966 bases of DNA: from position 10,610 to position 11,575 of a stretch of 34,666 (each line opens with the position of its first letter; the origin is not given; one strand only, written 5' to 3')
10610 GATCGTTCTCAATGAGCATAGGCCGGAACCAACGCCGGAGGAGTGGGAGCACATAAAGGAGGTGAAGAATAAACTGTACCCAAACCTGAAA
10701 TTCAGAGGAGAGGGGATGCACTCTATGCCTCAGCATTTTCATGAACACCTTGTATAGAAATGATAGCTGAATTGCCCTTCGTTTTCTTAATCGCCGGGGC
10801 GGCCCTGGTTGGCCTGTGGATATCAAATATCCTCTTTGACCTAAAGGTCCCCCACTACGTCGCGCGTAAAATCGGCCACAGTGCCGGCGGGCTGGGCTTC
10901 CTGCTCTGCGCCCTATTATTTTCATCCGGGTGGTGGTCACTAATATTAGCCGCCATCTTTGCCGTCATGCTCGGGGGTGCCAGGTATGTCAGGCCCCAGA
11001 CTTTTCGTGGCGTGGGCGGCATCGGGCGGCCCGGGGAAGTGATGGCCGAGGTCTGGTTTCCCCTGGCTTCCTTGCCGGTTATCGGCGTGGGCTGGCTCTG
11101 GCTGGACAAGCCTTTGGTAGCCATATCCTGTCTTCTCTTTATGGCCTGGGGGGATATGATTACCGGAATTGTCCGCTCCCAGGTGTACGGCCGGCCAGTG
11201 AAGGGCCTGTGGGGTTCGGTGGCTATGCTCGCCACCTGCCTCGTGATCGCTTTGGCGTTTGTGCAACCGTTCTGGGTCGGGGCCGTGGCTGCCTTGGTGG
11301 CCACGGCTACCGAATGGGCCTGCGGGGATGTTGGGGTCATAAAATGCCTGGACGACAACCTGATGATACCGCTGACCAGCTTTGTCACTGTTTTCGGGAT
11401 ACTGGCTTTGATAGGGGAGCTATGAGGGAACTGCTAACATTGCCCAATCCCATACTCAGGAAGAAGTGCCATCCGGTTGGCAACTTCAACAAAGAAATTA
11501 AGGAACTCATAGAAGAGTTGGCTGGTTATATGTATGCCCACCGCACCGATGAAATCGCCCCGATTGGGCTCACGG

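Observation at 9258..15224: Nine-gene operon combining lipid-handling, prenylation and type III polyketide enzymes inside a mobile-element-like context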

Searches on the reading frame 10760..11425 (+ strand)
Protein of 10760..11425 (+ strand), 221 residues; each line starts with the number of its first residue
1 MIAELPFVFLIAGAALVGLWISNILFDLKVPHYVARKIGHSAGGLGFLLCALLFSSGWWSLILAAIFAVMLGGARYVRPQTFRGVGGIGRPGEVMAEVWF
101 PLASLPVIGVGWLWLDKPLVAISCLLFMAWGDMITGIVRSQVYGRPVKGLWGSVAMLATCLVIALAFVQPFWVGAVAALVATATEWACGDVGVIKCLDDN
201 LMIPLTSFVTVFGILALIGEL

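Call 4: search_protein_families(library=pfam, proteins=[window:10760-11425:+], max_evalue=0.01)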
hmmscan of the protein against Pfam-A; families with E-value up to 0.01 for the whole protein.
window:10760-11425:+ (221 aa): 0 families

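Call 10: search_protein_families(library=ncbifam, proteins=[window:10760-11425:+], max_evalue=0.1)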
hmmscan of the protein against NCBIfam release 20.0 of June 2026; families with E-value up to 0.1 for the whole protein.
window:10760-11425:+ (221 aa): 0 families

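Call 58: search_solved_structures(query=A3, max_evalue=10, show_alignments=2)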
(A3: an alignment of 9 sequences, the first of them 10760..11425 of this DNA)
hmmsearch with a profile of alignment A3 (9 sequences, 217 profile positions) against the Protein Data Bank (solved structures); distinct sequences matched with E-value up to 10: 0.

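Call 60: search_protein_families(library=pfam, alignment_id=A3, max_evalue=10)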
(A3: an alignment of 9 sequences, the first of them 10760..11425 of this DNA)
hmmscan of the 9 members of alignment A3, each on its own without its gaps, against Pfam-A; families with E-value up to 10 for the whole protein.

A. member 1, window:10760-11425:+ (221 aa): 0 families

B. families by the number of members that match (of 9 scanned): 2 families
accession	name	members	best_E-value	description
PF04418.17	DUF543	1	0.025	Domain of unknown function (DUF543)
PF12794.12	MscS_TM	1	0.13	Mechanosensitive ion channel inner membrane domain 1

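Call 87: search_protein_representatives(protein=window:10760-11425:+)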
Query: 221 residues. Proteins with E-value up to 0.001 (for the whole library): 113; up to 1e-10: 58; up to 1e-30: 18. The best 113 are listed.
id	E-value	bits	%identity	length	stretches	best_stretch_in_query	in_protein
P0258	2.5e-68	246.7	57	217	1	1-218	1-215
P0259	2.9e-65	236.6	50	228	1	3-219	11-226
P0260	1.7e-64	234.1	54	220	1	2-215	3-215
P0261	2.4e-48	181.3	49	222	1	2-208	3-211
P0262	3.5e-48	180.7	48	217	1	1-212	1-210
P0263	3.3e-46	174.3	52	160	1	61-217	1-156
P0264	5.1e-45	170.4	62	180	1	1-124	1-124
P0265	1.4e-42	162.4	59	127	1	95-219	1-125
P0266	8.9e-42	159.8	41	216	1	1-215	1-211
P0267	4.8e-38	147.5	43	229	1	6-210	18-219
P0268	5.9e-37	144.0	40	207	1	15-209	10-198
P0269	1.7e-35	139.2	46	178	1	38-211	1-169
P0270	4.6e-35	137.8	64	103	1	120-221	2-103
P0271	5.4e-34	134.3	44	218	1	10-211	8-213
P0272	3.4e-33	131.7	54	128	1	3-122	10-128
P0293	4.5e-16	75.6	31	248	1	13-215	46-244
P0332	3.5e-08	49.8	35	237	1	26-212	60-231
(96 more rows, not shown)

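Call 89: search_protein_families(library=pfam, alignment_id=A6, max_evalue=0.05)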
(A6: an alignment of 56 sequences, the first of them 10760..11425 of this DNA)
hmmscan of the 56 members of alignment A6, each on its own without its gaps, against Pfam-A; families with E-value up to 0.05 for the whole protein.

A. member 1, window:10760-11425:+ (221 aa): 0 families

B. families by the number of members that match (of 56 scanned): 10 families
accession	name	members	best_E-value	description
PF03779.20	SPW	1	0.00024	SPW repeat domain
PF14991.11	MLANA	1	0.0017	Protein melan-A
PF06738.18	ThrE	1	0.0028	Putative threonine/serine exporter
PF05393.16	Hum_adeno_E3A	1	0.0062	Human adenovirus early E3A glycoprotein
PF14102.11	Caps_synth_CapC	1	0.0077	Capsule biosynthesis CapC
PF01988.24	VIT1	1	0.0085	VIT family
PF19644.4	DUF6147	1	0.012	Family of unknown function (DUF6147)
PF09834.14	DUF2061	1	0.033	Predicted membrane protein (DUF2061)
PF06298.16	PsbY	1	0.039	Photosystem II protein Y (PsbY)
PF13796.11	Sensor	1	0.041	Putative sensor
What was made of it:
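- Checked: Polyprenol-kinase-like: no Pfam or NCBIfam hit for 56 family members (calls 60, 89).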

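Call 90: search_solved_structures(query=A6, max_evalue=10, show_alignments=3)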
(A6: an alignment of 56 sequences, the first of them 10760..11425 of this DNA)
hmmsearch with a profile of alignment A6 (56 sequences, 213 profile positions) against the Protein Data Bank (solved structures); distinct sequences matched with E-value up to 10: 1.
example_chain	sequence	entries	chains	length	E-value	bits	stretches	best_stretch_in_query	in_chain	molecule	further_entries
6dw0_C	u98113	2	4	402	0.17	14.6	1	46-111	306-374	Gamma-aminobutyric acid receptor subunit alpha-1,Gamma-aminobutyric acid receptor subunit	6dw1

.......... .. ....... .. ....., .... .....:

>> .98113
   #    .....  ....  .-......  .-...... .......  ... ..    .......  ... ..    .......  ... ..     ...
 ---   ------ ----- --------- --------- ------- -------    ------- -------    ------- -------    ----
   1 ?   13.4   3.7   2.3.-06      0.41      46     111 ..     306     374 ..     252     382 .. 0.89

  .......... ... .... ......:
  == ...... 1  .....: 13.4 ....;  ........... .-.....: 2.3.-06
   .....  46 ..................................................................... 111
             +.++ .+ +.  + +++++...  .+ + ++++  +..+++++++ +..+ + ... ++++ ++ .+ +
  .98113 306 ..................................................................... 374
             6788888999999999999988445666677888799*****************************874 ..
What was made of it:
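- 10760..11425 (+): Core orphan membrane protein (221 aa, 8 predicted TM helices). Invariant D132, E185 and D199; R36, G131, G136, D198 and N200 are at least 90% conserved. No Pfam or PDB hit (calls 58, 60, 89, 90).
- On CTP-dependent polyprenol/phytol/dolichol kinase (CTP_transf_1-like): Profiles against PDB were negative (calls 58, 90).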

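Call 97: predict_structure(alignment_id=A6)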
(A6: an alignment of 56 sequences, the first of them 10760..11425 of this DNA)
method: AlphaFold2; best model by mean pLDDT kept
length: 221 residues; sequences in the alignment: 56
mean_pLDDT: 96.0   pTM: 0.92
mean pLDDT of the five models: 96.0, 96.0, 95.9, 95.7, 95.6
residues with pLDDT >= 90: 211; 70-90: 5; 50-70: 5; < 50: 0
segments of 3 or more residues with pLDDT < 50: none
pLDDT, mean of each block of 10 residues (from residue 1): 96 98 97 96 98 98 98 94 82 82 98 98 99 98 97 99 98 99 97 95 98 98 95
secondary structure, 60 per line:
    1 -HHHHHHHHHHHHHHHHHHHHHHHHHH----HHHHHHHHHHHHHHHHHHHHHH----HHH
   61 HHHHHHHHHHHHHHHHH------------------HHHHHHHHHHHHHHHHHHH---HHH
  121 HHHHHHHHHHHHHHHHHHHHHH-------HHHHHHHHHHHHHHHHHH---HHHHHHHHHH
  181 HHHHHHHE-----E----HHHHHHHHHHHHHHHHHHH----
elements in order: H2-27 H32-53 H58-77 H96-114 H118-142 H150-167 H171-187 H199-217
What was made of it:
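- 10760..11425 (+): AF2 pLDDT 96 (call 97).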

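Call 99: fold_search(model_id=the predicted structure, library=pdb)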
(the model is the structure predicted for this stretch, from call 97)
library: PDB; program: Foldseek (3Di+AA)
matches with E <= 10: 132; with E <= 0.001: 0
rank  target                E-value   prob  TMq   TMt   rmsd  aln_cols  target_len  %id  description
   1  6lm1_A                5.9e-01  0.23  0.25  0.25  11.7       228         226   15  The crystal structure of cyanorhodopsin (CyR) N4075R from cyanobacteria Tolypothrix sp. NIES-4075 (released 2020-10-21)
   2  7f3u_A                7.1e-01  0.47  0.36  0.26  13.6       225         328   12  Cryo-EM structure of human TMEM120A in the CoASH-free state (released 2021-06-30)
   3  4knf_D                1.3e+00  0.20  0.27  0.26  10.8       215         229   16  Crystal structure of a blue-light absorbing proteorhodopsin double-mutant D97N/Q105L from HOT75 (released 2013-06-05)
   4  7xmr_R                1.3e+00  0.08  0.19  0.15  18.0       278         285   12  CryoEM structure of the somatostatin receptor 2 (SSTR2) in complex with Gi1 and its endogeneous peptide ligand SST-14 (released 2022-08-03)
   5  4kly_C                1.6e+00  0.15  0.28  0.27  10.6       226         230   14  Crystal structure of a blue-light absorbing proteorhodopsin mutant D97N from HOT75 (released 2013-06-05)
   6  6umm_B                1.7e+00  0.23  0.32  0.20  11.8       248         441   16  A complete structure of the ESX-3 translocon complex (released 2019-10-23)
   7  5cwf_A                2.1e+00  0.16  0.26  0.29  10.3       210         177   12  Crystal structure of de novo designed helical repeat protein DHR8 (released 2015-12-16)
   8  4q2e_A                2.4e+00  0.20  0.34  0.30  11.3       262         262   15  CRYSTAL STRUCTURE OF AN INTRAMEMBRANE CDP-DAG SYNTHETASE CENTRAL FOR PHOSPHOLIPID BIOSYNTHESIS (S200C/S258C, active mu (released 2014-07-02)
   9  9b3v_A                2.4e+00  0.10  0.26  0.13  18.4       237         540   12  Rat TRPV2 WT in the presence of probenecid and 2-APB (released 2025-02-26)
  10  5jjj_A                2.4e+00  0.08  0.22  0.22  12.0       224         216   18  Structure of the SRII/HtrII Complex in P64 space group ("U" shape) (released 2017-02-15)
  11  4knf_B                2.7e+00  0.12  0.28  0.28  13.8       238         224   15  Crystal structure of a blue-light absorbing proteorhodopsin double-mutant D97N/Q105L from HOT75 (released 2013-06-05)
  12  1s8l                  2.8e+00  0.13  0.30  0.30  11.5       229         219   14  Anion-free form of the D85S mutant of bacteriorhodopsin from crystals grown in the presence of halide (released 2004-06-08)
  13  4kly_A                2.9e+00  0.11  0.28  0.27  13.8       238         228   15  Crystal structure of a blue-light absorbing proteorhodopsin mutant D97N from HOT75 (released 2013-06-05)
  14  9vmy_R                2.9e+00  0.06  0.21  0.18  16.1       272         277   14  Cryo-EM structure of 5-HT1AR-GoA in complex with TMU4142 (released 2025-11-12)
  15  4q2e_B                3.2e+00  0.18  0.35  0.30  11.3       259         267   15  CRYSTAL STRUCTURE OF AN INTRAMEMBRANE CDP-DAG SYNTHETASE CENTRAL FOR PHOSPHOLIPID BIOSYNTHESIS (S200C/S258C, active mu (released 2014-07-02)
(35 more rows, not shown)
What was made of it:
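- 10760..11425 (+): Foldseek best E 0.59 (call 99).
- Tried and rejected: Pfam on 9 and 56 members, two PDB profile searches, and AF2 plus Foldseek (calls 58, 60, 89, 90, 97, 99).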

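Call 122: find_encoding_contigs(protein=P0332, flank=6000, max_places=2)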
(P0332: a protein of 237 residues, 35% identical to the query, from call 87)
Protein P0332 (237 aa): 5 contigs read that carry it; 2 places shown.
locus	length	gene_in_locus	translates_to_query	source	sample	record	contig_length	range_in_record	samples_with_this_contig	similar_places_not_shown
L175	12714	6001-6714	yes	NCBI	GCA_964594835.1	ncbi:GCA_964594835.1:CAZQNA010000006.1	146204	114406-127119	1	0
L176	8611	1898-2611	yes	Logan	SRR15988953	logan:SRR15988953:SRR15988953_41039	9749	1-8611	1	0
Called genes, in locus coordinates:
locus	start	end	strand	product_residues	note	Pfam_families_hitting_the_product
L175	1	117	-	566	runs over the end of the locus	PF00890:FAD_binding_2, PF01134:GIDA (faint), PF01266:DAO, PF07992:Pyr_redox_2, PF12831:FAD_oxidored (faint), PF03486:HI0933_like (weak), PF02910:Succ_DH_flav_C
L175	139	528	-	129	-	PF01127:Sdh_cyt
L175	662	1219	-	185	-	-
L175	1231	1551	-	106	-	-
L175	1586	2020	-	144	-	-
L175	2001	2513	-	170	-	PF03551:PadR, PF03965:Penicillinase_R (weak)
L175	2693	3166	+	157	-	PF12689:Acid_PPase (weak)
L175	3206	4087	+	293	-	PF00248:Aldo_ket_red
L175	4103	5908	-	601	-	PF01555:N6_N4_Mtase (weak), PF01170:UPF0020 (weak)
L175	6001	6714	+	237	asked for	-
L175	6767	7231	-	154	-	-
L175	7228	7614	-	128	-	-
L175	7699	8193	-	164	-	-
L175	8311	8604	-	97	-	-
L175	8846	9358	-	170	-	-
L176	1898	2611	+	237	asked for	-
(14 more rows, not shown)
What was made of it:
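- A distant homolog of the membrane protein sits in a cellular 146-kb contig (call 122).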

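Call 123: find_encoding_contigs(protein=P0293, flank=6000, max_places=2)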
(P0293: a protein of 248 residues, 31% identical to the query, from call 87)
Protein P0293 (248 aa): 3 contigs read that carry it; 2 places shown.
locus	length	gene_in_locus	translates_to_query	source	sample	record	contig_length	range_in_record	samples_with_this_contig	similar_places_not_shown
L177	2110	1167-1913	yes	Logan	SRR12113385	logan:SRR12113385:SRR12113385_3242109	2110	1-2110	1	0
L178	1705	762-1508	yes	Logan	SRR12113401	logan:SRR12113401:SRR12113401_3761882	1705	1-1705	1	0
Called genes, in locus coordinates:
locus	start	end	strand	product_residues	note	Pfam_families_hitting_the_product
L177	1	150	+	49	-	?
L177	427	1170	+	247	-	-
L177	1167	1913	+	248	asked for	-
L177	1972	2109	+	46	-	?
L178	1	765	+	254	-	?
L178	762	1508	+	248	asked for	-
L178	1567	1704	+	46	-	?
